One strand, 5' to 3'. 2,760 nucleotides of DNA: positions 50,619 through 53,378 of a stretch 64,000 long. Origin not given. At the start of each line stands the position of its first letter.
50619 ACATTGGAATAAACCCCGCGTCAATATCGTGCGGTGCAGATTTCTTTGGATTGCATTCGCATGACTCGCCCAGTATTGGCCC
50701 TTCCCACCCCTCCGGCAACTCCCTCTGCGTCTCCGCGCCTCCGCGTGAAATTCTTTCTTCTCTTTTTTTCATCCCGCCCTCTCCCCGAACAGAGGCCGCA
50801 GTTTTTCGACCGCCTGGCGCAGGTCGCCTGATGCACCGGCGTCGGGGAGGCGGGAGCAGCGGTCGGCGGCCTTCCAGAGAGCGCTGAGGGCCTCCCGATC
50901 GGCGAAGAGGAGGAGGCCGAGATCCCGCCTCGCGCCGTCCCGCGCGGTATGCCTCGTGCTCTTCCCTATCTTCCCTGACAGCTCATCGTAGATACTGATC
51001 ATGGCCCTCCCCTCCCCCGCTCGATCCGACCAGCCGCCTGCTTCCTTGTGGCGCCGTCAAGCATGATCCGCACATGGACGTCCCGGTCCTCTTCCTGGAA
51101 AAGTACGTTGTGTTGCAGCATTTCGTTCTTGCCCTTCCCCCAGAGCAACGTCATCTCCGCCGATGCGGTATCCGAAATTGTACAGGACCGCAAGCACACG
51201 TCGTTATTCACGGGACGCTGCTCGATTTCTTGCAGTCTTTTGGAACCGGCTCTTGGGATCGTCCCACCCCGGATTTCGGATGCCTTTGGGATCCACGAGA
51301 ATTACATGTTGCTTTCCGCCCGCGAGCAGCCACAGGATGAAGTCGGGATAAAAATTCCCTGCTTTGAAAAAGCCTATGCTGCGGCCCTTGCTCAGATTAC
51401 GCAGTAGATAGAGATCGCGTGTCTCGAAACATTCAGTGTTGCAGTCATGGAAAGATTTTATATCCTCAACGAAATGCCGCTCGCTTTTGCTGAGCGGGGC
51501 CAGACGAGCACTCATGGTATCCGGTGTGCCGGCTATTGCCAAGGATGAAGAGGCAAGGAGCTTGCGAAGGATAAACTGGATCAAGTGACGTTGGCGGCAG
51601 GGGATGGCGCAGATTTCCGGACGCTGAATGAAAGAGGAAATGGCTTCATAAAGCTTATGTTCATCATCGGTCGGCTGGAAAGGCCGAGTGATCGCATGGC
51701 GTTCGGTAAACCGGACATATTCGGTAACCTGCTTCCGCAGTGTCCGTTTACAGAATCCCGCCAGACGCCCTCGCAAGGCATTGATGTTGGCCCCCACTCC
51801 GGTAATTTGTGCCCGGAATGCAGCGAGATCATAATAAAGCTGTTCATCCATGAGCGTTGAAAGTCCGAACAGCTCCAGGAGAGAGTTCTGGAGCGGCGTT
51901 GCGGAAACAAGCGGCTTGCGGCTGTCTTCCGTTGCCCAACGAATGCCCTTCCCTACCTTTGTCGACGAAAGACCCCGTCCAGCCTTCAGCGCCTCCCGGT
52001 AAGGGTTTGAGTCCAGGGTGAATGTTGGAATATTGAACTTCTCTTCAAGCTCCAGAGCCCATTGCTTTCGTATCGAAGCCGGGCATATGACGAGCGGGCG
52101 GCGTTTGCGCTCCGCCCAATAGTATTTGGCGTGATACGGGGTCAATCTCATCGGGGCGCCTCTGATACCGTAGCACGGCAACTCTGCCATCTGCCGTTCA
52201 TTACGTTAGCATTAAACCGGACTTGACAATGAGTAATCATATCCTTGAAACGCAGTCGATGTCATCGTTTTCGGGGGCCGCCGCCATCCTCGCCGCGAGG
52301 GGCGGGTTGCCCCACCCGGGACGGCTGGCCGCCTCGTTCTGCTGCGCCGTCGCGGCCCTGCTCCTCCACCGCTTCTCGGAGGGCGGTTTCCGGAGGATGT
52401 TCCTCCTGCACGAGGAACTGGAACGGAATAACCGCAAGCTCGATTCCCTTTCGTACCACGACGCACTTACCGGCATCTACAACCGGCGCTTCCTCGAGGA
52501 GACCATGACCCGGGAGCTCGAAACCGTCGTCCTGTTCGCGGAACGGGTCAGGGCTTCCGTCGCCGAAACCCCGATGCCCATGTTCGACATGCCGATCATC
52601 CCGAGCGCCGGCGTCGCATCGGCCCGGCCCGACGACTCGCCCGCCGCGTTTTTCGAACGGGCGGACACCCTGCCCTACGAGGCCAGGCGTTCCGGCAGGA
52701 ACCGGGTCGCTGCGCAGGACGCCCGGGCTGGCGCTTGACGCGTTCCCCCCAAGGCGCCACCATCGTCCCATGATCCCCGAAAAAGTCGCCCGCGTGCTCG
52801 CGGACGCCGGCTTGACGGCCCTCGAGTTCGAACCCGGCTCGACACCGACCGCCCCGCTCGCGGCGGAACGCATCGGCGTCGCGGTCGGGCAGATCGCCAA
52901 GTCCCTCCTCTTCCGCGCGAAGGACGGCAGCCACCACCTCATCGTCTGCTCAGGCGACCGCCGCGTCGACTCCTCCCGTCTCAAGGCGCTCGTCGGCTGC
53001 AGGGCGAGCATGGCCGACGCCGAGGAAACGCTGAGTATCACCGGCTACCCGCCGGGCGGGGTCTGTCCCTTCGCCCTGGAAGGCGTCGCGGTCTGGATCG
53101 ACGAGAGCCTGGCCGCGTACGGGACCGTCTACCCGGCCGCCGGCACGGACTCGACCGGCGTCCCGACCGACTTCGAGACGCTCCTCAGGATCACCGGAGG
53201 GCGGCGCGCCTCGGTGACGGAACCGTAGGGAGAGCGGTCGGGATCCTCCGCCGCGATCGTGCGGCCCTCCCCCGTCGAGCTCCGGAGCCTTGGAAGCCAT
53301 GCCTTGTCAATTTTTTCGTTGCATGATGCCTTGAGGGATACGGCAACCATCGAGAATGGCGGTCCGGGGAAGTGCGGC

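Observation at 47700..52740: Low-GC island resembling a decayed anti-phage locus: OLD/PARIS-like ATPase plus truncated Toprim partner, helicase-nuclease pseudogene, GGDEF remnant, antitoxin-like debris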

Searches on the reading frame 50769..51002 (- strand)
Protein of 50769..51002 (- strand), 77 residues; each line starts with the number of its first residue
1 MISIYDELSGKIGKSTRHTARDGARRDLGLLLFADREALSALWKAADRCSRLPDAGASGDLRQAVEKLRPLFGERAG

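Call 3: search_protein_families(library=pfam, proteins=[window:50769-51002:-], max_evalue=0.01)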
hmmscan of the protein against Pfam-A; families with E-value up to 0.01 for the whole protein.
window:50769-51002:- (77 aa): 0 families

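Call 4: search_protein_families(library=padloc, proteins=[window:50769-51002:-], max_evalue=0.01)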
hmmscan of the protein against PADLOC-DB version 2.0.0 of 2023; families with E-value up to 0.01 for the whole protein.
window:50769-51002:- (77 aa): 0 families

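Call 5: search_protein_families(library=ncbifam, proteins=[window:50769-51002:-], max_evalue=0.01)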
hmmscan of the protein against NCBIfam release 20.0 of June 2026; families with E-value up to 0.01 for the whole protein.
window:50769-51002:- (77 aa): 0 families

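Call 42: search_protein_families(library=pfam, max_evalue=10, proteins=[window:50769-51002:-])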
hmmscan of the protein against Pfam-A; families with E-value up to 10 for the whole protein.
window:50769-51002:- (77 aa): 1 family
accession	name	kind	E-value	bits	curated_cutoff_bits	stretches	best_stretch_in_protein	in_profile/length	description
PF22606.2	Cdc6-ORC-like_ATPase_lid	-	0.068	13.5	27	1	45-69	31-50/60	Cdc6/ORC-like, ATPase lid domain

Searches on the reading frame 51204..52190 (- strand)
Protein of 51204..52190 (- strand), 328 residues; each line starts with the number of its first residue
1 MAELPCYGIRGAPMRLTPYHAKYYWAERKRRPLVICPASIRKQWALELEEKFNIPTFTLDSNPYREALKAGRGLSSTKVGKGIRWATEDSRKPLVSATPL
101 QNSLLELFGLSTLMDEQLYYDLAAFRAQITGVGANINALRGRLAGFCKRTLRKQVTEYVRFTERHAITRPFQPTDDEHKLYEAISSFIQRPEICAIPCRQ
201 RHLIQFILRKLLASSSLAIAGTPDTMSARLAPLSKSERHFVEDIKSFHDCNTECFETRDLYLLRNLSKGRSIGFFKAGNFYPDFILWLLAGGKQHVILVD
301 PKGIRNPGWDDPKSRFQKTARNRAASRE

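Call 3: search_protein_families(library=pfam, proteins=[window:51204-52190:-], max_evalue=0.01)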
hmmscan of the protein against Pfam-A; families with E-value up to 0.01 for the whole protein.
window:51204-52190:- (328 aa): 1 family
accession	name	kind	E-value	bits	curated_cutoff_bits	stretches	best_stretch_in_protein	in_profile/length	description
PF00176.29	SNF2-rel_dom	-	3.2e-10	40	24.9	1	90-196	154-261/290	SNF2-related domain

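Call 4: search_protein_families(library=padloc, proteins=[window:51204-52190:-], max_evalue=0.01)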
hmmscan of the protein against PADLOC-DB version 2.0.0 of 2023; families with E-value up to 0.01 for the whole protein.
window:51204-52190:- (328 aa): 12 families
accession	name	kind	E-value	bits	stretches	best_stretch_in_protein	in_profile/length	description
PDLC02619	DrmD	-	8.4e-43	144.6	2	75-239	169-332/872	DrmD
PDLC03654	REase_III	-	3.9e-15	52.7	1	233-314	975-1061/1154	Type III restriction enzyme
PDLC02621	DrmD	-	1.8e-08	31.1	1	27-62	166-201/1040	DrmD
PDLC02623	DrmD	-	1.6e-05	20.9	1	29-75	148-194/1040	DrmD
PDLC02572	DrmA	-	1.8e-05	20.9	1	27-73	163-208/1043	DrmA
PDLC02622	DrmD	-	2.5e-05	21.3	1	27-76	167-215/422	DrmD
PDLC02843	DpdE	-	2.8e-05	20.2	1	27-58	203-234/1091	DpdE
PDLC00659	HmaA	-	8.6e-05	18.5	1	29-71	152-193/1176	SNF2 helicase / DEAD-box helicase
PDLC02632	DrmD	-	0.0001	18.9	1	27-74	168-214/662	DrmD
PDLC02624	DrmD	-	0.00027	17.6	1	27-76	9-57/652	DrmD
PDLC02500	BrxHI|BrxHII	-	0.0058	13.2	0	30-54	138-162/933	BrxHI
PDLC02618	DrmD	-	0.0075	13.7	0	27-62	154-189/273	DrmD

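Call 5: search_protein_families(library=ncbifam, proteins=[window:51204-52190:-], max_evalue=0.01)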
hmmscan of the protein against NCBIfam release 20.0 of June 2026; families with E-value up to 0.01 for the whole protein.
window:51204-52190:- (328 aa): 4 families
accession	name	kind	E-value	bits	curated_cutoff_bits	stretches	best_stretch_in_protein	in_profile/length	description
NF038318.1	DISARM_DrmD_b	equivalog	3.3e-43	147.9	950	2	77-239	168-329/868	DISARM system SNF2-like helicase DrmD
NF038317.1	DISARM_DrmD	equivalog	1.3e-09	36.9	610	2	27-68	152-193/1021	DISARM system SNF2-like helicase DrmD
NF041062.1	DpdE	equivalog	3e-05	22.2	500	1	28-58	199-229/1048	protein DpdE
NF003426.0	PRK04914.1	equivalog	0.0027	16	576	0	26-67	197-238/959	RNA polymerase-associated protein RapA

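Call 14: find_homologous_proteins(query=window:51204-52190:-)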
Query window:51204-52190:- (328 aa): 1744 proteins with E <= 0.001 among 5033 candidates; the best 120 are listed.
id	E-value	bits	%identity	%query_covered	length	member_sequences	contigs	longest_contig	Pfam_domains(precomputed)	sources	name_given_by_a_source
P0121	2.3e-212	722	100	96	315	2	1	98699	PF00176.30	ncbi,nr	ncbi:MAG: SNF2-related protein [Spirochaetes bacterium]|nr:SNF2-related protein [Spirochaetota bacte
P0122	2.3e-83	298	52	67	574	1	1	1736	PF00270.36,PF00176.30,PF04851.22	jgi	-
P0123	8.0e-82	293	53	67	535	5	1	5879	PF00270.36,PF00176.30,PF00271.38,PF04851.22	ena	-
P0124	1.2e-81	292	55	68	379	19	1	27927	PF00270.36,PF00176.30,PF04851.22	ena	-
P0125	1.5e-81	292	56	64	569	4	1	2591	PF00270.36,PF00176.30,PF00271.38,PF04851.22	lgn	-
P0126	1.9e-81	292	55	66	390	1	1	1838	PF00270.36,PF00176.30,PF04851.22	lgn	-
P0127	2.8e-81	291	54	72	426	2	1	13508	PF00270.36,PF00176.30,PF04851.22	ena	-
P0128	3.1e-81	291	55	66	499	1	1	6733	PF00270.36,PF00176.30,PF04851.22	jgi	jgi:SNF2 family DNA or RNA helicase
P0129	3.5e-81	291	57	64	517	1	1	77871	PF00270.36,PF00176.30,PF00271.38,PF04851.22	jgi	jgi:SNF2 family DNA or RNA helicase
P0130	7.5e-81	290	55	67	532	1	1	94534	PF00270.36,PF00176.30,PF00271.38,PF04851.22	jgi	jgi:SNF2 family DNA or RNA helicase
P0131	8.7e-81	290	54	66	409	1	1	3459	PF00270.36,PF00176.30,PF04851.22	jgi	jgi:SNF2 family DNA or RNA helicase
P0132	1.1e-80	289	55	64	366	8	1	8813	PF00270.36,PF00176.30,PF04851.22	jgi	-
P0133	1.3e-80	289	54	68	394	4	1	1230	PF00270.36,PF00176.30,PF04851.22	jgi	jgi:SNF2 family DNA or RNA helicase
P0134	1.4e-80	289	56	64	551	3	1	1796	PF00270.36,PF00176.30,PF00271.38,PF04851.22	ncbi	-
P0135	1.9e-80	289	52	75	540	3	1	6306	PF00270.36,PF00176.30,PF00271.38,PF04851.22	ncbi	-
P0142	6.6e-80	287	57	61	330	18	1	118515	PF00270.36,PF00176.30,PF04851.22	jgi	jgi:SNF2 family DNA or RNA helicase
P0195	2.7e-73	265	55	58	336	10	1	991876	PF00270.36,PF00176.30,PF04851.22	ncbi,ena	-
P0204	1.5e-72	263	41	89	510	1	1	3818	PF00270.36,PF00176.30,PF04851.22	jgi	jgi:hypothetical protein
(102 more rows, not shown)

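Call 17: find_encoding_contigs(protein=P0130, flank=8000, max_places=2)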
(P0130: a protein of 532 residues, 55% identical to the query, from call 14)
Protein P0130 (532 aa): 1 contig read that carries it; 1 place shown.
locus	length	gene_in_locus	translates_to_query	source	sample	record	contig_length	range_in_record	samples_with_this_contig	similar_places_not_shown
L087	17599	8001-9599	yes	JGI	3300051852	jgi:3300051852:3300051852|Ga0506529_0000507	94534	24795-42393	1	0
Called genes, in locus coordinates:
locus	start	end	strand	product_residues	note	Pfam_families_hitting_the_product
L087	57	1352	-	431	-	PF01436:NHL (faint), PF08450:SGL (faint), PF17170:DUF5128 (faint)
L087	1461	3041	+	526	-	PF00753:Lactamase_B (weak)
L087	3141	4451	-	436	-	PF01436:NHL (faint)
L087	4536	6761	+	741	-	-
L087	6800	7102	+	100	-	PF07045:DUF1330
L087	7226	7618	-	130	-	PF10387:DUF2442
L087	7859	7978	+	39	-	-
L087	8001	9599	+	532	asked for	PF00176:SNF2-rel_dom, PF00270:DEAD, PF04851:ResIII, PF00271:Helicase_C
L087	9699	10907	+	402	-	-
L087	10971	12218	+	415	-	PF13173:AAA_14, PF13635:DUF4143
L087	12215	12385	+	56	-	-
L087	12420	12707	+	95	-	-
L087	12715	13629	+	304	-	-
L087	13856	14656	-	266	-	-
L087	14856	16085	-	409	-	PF00682:HMGL-like, PF22617:HCS_D2 (weak)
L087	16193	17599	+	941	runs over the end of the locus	PF01799:Fer2_2, PF01315:Ald_Xan_dh_C, PF02738:MoCoBD_1, PF20256:MoCoBD_2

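Call 18: find_encoding_contigs(protein=P0204, flank=5000, max_places=2)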
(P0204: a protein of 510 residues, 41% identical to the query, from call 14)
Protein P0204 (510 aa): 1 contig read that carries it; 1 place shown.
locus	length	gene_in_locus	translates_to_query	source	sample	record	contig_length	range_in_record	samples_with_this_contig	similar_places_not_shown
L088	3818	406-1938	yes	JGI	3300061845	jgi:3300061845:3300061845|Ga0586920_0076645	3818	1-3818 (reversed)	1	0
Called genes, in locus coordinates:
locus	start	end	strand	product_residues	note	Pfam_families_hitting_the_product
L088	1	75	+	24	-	?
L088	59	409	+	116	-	-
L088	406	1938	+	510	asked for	PF00176:SNF2-rel_dom, PF00270:DEAD, PF04851:ResIII (weak)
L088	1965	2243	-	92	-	-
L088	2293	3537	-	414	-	PF13356:Arm-DNA-bind_3 (faint), PF22022:Phage_int_M (weak), PF00589:Phage_integrase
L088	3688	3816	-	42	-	?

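Call 27: search_protein_families(library=padloc, max_evalue=0.1, proteins=[L087:10971-12218:+, L087:8001-9599:+, L087:9699-10907:+, L087:12215-12385:+, L087:12420-12707:+, L087:12715-13629:+])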
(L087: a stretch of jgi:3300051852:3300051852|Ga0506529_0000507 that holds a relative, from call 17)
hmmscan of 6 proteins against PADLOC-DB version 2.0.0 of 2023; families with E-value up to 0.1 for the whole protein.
L087:10971-12218:+ (415 aa): 8 families
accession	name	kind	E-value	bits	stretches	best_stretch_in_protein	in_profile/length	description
PDLC04790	PDC-S01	-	1.1e-171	569.3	1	5-413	10-419/422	-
PDLC04789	PDC-S01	-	4.5e-47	158.9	1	8-364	3-343/375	-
PDLC04791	PDC-S01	-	1.8e-28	97.3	2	166-377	156-364/395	-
PDLC04787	PDC-S01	-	3.9e-28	96.4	1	17-380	22-379/412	-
PDLC04786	PDC-S01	-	1.8e-15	54.6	2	277-375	304-400/439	-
PDLC04788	PDC-S01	-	4.2e-15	53.6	1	78-384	89-402/448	-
PDLC04792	PDC-S01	-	2.4e-11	40.9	1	280-391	306-412/452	-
PDLC01903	CARF4--CARF_PDDEXK_TM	-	0.015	12.7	1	308-391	269-346/380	-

L087:8001-9599:+ (532 aa): 46 families (the best 25 are shown)
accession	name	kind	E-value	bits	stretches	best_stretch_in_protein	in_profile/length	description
PDLC02619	DrmD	-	5.1e-140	466.3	1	31-532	25-520/872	DrmD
PDLC02500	BrxHI|BrxHII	-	6.4e-59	198.4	3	145-461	220-515/933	BrxHI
PDLC02621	DrmD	-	1.8e-57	193.4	1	31-532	114-610/1040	DrmD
PDLC00659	HmaA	-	7.8e-50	167.7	1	30-532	96-597/1176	SNF2 helicase / DEAD-box helicase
PDLC02623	DrmD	-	4.8e-45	151.7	3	29-123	92-186/1040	DrmD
PDLC02504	BrxHI|BrxHII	-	1e-40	137.5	1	33-532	104-568/971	BrxHII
PDLC02843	DpdE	-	4.8e-39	132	2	19-252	142-353/1091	DpdE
PDLC02620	DrmD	-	1.8e-38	130.2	2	34-450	95-510/1060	DrmD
PDLC02572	DrmA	-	1.1e-36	124.2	2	30-457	110-553/1043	DrmA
PDLC02632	DrmD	-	2.1e-33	113.7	1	31-532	116-611/662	DrmD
PDLC02844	DpdE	-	3e-29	99.5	2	30-219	145-327/1074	DpdE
PDLC02633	DrmD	-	3.4e-27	92.8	1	30-532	117-615/839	DrmD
PDLC02840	DpdE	-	1.3e-26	91.2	2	19-227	144-334/1091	DpdE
PDLC02634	DrmD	-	2.2e-25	86.7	1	35-532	88-570/900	DrmD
PDLC02846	DpdE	-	7.6e-25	85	1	5-199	132-324/1034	DpdE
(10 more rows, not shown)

L087:9699-10907:+ (402 aa): 1 family
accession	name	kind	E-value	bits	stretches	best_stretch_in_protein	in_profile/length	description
PDLC02619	DrmD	-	3e-25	86.5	2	3-99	557-649/872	DrmD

L087:12215-12385:+ (56 aa): 1 family
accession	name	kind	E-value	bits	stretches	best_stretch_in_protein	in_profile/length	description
PDLC03646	MTase_III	-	8.7e-12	41.7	1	4-53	3-52/1057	Type III methyltransferase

L087:12420-12707:+ (95 aa): 2 families
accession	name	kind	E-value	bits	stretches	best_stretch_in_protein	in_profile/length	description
PDLC03646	MTase_III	-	1.7e-30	103.6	1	4-95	71-162/1057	Type III methyltransferase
PDLC03638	MTase_III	-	4.3e-08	29.9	1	22-94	44-122/816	Type III methyltransferase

L087:12715-13629:+ (304 aa): 1 family
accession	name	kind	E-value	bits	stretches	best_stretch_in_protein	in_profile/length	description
PDLC03654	REase_III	-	2.3e-44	149.5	1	14-297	837-1124/1154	Type III restriction enzyme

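Call 50: find_encoding_contigs(protein=P0195, flank=9000, max_places=1)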
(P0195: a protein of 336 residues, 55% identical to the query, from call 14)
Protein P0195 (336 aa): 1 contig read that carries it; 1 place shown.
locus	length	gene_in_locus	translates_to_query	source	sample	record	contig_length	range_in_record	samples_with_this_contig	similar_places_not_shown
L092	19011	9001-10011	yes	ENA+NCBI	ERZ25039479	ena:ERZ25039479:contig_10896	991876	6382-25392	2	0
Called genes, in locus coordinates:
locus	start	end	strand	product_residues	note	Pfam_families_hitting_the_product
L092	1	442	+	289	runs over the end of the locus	-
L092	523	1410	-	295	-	PF06347:SH3_4 (faint), PF08239:SH3_3 (weak)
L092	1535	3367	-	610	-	PF00580:UvrD-helicase, PF13245:AAA_19, PF13361:UvrD_C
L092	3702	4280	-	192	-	-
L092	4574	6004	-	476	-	-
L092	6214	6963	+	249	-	PF02826:2-Hacid_dh_C, PF03446:NAD_binding_2, PF03807:F420_oxidored, PF07991:KARI_N (weak), PF10727:Rossmann-like (faint)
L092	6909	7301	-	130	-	PF06262:Zincin_1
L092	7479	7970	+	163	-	PF03358:FMN_red (weak)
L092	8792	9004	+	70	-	PF01402:RHH_1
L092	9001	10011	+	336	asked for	PF00176:SNF2-rel_dom, PF00270:DEAD, PF04851:ResIII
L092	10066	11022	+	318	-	PF00271:Helicase_C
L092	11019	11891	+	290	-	-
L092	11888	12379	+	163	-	-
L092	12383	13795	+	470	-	-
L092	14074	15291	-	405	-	PF00872:Transposase_mut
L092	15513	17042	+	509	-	PF01555:N6_N4_Mtase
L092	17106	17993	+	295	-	-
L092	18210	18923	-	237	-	-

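Call 51: find_encoding_contigs(protein=P0142, flank=9000, max_places=1)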
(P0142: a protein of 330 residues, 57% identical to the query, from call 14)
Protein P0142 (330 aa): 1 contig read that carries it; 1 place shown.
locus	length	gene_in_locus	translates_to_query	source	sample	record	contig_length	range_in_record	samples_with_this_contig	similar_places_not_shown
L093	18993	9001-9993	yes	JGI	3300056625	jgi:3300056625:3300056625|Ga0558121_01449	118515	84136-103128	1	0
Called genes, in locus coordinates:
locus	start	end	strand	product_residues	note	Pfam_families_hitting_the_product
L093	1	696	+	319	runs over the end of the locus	PF01300:Sua5_yciO_yrdC, PF03481:Sua5_C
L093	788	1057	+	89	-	-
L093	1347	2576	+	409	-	PF13356:Arm-DNA-bind_3, PF22022:Phage_int_M, PF00589:Phage_integrase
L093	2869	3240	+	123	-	-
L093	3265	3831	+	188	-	-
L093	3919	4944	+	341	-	-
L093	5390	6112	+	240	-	-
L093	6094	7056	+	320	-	PF00589:Phage_integrase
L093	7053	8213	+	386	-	PF03747:ADP_ribosyl_GH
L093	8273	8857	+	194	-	PF04002:RadC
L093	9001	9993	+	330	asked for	PF00176:SNF2-rel_dom, PF00270:DEAD, PF04851:ResIII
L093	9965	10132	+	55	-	-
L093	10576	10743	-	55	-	-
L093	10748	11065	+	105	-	-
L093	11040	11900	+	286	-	-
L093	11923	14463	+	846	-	PF01555:N6_N4_Mtase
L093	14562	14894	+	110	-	-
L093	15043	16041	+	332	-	PF04851:ResIII (weak)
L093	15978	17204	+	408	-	-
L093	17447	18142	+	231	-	-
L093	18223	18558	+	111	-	-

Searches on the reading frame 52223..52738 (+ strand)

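Call 3: search_protein_families(library=pfam, proteins=[window:52223-52738:+], max_evalue=0.01)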
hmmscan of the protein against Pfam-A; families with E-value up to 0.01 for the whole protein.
window:52223-52738:+ (171 aa): 1 family
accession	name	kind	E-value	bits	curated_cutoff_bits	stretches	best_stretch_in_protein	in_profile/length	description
PF00990.26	GGDEF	-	9.2e-08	32.5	23.8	1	78-101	2-25/161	Diguanylate cyclase, GGDEF domain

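Call 4: search_protein_families(library=padloc, proteins=[window:52223-52738:+], max_evalue=0.01)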
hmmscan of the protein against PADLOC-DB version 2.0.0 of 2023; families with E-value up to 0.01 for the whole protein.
window:52223-52738:+ (171 aa): 0 families

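Call 5: search_protein_families(library=ncbifam, proteins=[window:52223-52738:+], max_evalue=0.01)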
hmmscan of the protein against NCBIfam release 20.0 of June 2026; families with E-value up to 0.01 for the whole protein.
window:52223-52738:+ (171 aa): 11 families
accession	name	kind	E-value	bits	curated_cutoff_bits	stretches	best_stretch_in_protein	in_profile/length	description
NF038266.1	diguan_SiaD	equivalog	8.8e-12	44.9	290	2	99-162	186-252/252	biofilm regulation diguanylate cyclase SiaD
NF007135.0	PRK09581.1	equivalog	3.7e-11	42.5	474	1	100-165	385-455/457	PleD family two-component system response regulator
TIGR00254.1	GGDEF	domain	1.5e-10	41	37.4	2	98-165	96-167/168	diguanylate cyclase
NF007380.0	PRK09894.1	equivalog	5.2e-10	39.2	256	1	105-166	225-288/296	diguanylate cyclase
NF007423.1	PRK09966.1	equivalog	5.2e-06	25.6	325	1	62-101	224-263/390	diguanylate cyclase DgcN/YfiN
NF047654.1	DiguCycDgcRLepto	equivalog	1.1e-05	24.5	500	1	72-100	128-156/295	diguanylate cyclase DgcR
NF051473.1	DigCycDgcsShew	equivalog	3.4e-05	23.4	400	1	101-161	228-287/291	diguanylate cyclase DgcS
NF041606.1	dguan_cyc_DgcA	equivalog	3.5e-05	22.9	370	1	98-163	269-337/340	diguanylate cyclase DgcA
NF007599.0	PRK10245.1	equivalog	0.00011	20.9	402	1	66-101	199-234/371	diguanylate cyclase AdrA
NF007298.0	PRK09776.1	equivalog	0.0029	15.5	1135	0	71-108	678-715/1111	diguanylate cyclase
NF045673.1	c-di-GMPRcptLapD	equivalog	0.004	15.5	1020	0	61-100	221-259/647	cyclic di-GMP receptor LapD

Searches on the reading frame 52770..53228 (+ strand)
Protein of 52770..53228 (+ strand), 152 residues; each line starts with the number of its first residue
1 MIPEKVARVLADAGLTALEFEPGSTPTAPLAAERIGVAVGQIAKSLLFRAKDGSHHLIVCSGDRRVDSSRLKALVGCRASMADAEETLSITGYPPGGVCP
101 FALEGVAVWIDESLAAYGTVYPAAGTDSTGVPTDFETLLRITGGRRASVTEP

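Call 3: search_protein_families(library=pfam, proteins=[window:52770-53228:+], max_evalue=0.01)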
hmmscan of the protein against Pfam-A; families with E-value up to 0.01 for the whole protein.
window:52770-53228:+ (152 aa): 2 families
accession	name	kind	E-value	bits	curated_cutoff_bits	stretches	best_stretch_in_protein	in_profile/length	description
PF04073.20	tRNA_edit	-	6.8e-26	91.2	25.5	1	25-140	4-122/123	Aminoacyl-tRNA editing domain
PF13466.11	STAS_2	-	0.0073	16.9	29.2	0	51-96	24-69/80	STAS domain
